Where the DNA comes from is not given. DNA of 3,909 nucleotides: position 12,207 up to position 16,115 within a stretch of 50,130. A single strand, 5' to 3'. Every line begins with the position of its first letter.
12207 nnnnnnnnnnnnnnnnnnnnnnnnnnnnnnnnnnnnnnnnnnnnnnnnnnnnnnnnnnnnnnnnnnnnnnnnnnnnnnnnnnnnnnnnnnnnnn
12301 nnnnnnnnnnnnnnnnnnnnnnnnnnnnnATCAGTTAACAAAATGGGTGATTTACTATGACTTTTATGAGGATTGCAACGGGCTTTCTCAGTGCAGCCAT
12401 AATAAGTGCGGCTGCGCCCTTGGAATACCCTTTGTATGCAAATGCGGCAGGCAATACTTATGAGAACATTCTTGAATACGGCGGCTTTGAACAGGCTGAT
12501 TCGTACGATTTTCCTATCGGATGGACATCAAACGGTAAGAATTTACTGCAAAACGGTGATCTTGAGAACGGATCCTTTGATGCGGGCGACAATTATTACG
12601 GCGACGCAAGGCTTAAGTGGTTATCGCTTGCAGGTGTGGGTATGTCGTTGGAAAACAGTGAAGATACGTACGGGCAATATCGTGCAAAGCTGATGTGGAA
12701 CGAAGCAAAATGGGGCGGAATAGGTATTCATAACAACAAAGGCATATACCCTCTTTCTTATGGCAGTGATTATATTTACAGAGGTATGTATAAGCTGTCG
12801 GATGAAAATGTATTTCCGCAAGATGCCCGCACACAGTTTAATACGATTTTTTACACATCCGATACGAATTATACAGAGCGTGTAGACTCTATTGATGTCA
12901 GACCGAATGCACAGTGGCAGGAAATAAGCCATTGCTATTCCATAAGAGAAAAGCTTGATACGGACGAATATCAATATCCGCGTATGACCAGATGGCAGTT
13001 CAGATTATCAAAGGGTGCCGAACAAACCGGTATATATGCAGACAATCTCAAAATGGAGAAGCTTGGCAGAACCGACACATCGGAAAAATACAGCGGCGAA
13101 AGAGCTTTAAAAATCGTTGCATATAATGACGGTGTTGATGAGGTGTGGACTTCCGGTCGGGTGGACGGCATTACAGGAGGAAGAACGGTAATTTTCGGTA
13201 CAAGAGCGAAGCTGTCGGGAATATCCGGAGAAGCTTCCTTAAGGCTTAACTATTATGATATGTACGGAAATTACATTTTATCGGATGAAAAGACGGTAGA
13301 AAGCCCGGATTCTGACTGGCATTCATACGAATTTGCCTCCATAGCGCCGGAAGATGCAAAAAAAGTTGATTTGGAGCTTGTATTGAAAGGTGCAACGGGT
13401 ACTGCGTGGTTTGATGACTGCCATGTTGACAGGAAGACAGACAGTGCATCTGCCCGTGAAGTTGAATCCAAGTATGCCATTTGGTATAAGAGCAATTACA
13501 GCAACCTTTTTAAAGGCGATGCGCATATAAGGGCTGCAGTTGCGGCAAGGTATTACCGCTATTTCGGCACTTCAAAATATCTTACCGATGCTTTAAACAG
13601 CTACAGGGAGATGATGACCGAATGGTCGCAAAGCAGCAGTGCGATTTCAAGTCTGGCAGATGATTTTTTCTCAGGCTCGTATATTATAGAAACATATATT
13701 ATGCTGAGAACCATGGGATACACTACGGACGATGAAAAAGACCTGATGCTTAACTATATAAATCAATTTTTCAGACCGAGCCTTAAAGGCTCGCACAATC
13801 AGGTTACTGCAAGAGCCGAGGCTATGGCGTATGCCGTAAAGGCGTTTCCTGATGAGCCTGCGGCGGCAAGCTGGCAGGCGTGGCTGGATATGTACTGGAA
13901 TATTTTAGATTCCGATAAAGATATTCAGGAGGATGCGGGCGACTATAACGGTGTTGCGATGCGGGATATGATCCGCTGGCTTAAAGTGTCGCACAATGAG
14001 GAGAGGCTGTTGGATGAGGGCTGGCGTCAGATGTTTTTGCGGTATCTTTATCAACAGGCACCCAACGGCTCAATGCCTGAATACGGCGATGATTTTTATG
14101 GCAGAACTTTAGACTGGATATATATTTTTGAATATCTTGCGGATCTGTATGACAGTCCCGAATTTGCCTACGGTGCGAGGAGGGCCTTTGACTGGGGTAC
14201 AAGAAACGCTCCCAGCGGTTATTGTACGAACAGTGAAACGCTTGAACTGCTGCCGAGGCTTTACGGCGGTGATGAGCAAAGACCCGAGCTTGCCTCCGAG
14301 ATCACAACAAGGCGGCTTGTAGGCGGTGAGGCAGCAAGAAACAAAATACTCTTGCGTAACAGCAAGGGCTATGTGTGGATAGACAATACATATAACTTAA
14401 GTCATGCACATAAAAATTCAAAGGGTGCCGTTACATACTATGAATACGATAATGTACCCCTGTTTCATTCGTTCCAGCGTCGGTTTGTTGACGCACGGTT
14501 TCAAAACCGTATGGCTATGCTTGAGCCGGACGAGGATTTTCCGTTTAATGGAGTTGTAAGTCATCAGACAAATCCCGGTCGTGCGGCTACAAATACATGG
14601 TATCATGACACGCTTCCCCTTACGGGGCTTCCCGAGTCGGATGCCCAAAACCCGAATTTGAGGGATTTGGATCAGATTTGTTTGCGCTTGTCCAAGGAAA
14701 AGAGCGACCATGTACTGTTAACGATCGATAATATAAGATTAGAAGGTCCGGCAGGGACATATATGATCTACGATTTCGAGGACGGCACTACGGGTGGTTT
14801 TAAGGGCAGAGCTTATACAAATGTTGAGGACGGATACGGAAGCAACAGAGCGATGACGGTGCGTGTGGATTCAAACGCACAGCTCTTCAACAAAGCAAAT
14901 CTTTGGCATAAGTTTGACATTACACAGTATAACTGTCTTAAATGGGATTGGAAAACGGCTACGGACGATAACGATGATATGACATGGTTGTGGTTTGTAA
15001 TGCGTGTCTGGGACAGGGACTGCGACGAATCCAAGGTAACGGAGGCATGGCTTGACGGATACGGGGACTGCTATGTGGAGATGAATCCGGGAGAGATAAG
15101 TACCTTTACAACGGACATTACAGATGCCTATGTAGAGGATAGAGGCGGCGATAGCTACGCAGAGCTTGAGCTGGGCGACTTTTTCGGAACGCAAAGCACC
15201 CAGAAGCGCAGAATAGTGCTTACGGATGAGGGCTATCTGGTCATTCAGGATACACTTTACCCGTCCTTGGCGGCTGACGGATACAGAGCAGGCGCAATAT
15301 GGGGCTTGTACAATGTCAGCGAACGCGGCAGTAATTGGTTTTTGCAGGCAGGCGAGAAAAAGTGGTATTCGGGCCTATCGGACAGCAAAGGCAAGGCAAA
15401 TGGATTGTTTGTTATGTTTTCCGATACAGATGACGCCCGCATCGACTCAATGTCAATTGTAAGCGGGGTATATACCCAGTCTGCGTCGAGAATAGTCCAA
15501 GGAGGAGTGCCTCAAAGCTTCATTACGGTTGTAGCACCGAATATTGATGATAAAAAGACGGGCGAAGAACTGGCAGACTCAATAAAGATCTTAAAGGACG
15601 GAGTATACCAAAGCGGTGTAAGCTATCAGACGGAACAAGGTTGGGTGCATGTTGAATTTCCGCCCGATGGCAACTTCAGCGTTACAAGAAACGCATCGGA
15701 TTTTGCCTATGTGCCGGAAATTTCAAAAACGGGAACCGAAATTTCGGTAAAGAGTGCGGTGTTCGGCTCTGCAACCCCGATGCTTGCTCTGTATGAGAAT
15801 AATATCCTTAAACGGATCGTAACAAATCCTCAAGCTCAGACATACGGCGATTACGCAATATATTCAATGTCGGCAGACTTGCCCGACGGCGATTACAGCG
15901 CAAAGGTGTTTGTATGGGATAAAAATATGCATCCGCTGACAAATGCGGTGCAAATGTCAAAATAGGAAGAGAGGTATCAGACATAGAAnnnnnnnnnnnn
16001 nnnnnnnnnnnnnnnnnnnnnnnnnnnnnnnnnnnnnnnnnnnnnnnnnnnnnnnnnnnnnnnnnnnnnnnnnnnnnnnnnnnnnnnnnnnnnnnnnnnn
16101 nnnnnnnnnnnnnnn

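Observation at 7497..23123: A two-part CBM-like cassette recurs about ten times across five giant secreted proteins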

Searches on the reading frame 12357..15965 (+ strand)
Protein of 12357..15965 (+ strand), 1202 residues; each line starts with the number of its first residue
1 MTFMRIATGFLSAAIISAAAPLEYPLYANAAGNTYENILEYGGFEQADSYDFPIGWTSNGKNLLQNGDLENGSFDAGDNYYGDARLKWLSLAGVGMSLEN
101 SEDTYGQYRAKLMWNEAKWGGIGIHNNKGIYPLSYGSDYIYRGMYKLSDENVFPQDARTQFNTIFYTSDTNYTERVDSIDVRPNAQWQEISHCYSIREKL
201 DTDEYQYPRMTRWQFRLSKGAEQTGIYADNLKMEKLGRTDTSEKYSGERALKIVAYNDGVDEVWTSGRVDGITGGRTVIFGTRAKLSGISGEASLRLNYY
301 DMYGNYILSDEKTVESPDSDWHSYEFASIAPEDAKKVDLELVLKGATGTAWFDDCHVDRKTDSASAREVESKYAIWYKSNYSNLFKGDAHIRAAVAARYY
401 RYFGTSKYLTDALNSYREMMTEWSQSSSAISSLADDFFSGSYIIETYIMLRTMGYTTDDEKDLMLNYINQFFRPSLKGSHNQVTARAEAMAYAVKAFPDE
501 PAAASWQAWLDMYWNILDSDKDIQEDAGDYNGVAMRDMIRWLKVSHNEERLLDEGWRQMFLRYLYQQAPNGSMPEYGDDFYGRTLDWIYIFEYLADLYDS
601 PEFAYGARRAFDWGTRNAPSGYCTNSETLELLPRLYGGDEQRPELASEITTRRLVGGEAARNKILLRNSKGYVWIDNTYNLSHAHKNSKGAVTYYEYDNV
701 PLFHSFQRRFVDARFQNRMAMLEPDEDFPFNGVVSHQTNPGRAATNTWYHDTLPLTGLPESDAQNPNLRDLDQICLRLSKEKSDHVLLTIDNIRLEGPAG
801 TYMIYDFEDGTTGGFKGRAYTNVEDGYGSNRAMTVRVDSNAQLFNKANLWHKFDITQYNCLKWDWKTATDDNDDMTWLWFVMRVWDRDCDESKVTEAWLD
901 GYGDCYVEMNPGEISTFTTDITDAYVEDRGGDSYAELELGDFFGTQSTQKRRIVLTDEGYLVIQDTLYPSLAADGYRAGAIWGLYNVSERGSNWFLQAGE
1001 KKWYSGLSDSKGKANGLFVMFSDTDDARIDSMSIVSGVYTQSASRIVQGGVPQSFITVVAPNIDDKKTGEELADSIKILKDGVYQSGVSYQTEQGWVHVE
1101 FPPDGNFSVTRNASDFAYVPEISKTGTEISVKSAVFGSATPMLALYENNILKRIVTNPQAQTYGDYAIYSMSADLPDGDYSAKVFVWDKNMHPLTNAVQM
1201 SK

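Call 4: search_protein_families(library=pfam, proteins=[window:12357-15965:+], max_evalue=0.01)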
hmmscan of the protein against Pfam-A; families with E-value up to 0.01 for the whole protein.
window:12357-15965:+ (1202 aa): 0 families

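Call 19: search_protein_families(library=ncbifam, max_evalue=0.01, proteins=[window:12357-15965:+])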
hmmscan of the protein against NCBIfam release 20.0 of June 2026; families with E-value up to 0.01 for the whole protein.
window:12357-15965:+ (1202 aa): 0 families

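Call 49: find_encoding_contigs(protein=window:12357-15965:+, flank=2000, max_places=4)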
Protein window:12357-15965:+ (1202 aa): no gene with exactly this product is on record in the collection.
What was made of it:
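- Tried and rejected: Exact-sequence look-up of p12357 (call 49).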

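Call 59: find_homologous_proteins(query=window:12357-15965:+, max_evalue=0.00001)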
Query window:12357-15965:+ (1202 aa): 6 proteins with E <= 0.00001 among 8000 candidates.
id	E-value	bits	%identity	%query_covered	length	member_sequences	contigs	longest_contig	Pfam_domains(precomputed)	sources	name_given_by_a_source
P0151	0.0e+0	2811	100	100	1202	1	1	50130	-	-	-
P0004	0.0e+0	1438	52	97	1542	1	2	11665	-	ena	-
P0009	0.0e+0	1399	53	99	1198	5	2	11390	PF02018.24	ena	-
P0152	0.0e+0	1363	53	99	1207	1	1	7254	-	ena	-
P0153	0.0e+0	1341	52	99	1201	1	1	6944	PF02018.24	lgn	-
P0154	3.4e-207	709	45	61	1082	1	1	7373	PF02018.24,PF07833.17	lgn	-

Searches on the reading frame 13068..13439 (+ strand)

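Call 8: search_protein_families(library=pfam, max_evalue=10, proteins=[window:13068-13439:+])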
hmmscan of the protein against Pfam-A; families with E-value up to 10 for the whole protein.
seq(124 aa): 2 families
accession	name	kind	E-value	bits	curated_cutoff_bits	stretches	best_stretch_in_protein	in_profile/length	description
PF02018.23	CBM_4_9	-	0.0015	19.3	25.9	1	8-106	33-131/136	Carbohydrate binding domain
PF22637.2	CBM_4_9_1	-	0.12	13.1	27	1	13-118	87-146/148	BppA domain 1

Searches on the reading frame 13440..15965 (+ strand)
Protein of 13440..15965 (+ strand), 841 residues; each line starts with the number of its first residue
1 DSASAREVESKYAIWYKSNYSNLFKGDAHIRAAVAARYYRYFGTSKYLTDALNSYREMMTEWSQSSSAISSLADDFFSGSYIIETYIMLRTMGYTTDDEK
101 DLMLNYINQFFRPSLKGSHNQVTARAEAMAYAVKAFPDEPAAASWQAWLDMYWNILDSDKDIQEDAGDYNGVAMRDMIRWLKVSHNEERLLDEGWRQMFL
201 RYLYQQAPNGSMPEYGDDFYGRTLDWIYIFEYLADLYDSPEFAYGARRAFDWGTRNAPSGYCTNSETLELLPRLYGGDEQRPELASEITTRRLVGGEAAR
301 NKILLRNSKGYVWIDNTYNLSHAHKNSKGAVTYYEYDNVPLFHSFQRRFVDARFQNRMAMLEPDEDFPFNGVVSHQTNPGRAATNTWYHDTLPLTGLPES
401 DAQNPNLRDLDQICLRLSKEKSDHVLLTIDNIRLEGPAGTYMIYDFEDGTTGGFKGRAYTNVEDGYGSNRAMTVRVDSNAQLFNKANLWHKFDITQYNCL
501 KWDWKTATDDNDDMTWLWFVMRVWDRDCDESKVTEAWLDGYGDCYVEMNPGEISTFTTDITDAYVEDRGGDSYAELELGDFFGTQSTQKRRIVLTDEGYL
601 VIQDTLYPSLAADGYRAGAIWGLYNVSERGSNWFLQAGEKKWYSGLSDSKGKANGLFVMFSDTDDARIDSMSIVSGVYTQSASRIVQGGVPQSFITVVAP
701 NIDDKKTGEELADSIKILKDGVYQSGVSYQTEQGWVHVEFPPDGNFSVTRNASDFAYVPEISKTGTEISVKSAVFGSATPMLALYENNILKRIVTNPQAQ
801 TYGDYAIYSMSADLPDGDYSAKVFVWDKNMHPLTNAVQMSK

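Call 33: search_solved_structures(query=window:13440-15965:+, max_evalue=1)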
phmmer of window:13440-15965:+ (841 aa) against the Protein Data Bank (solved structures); distinct sequences matched with E-value up to 1: 0.

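Call 54: search_protein_families(library=pfam, max_evalue=1, proteins=[window:13440-15965:+])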
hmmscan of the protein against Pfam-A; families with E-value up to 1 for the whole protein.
window:13440-15965:+ (841 aa): 0 families
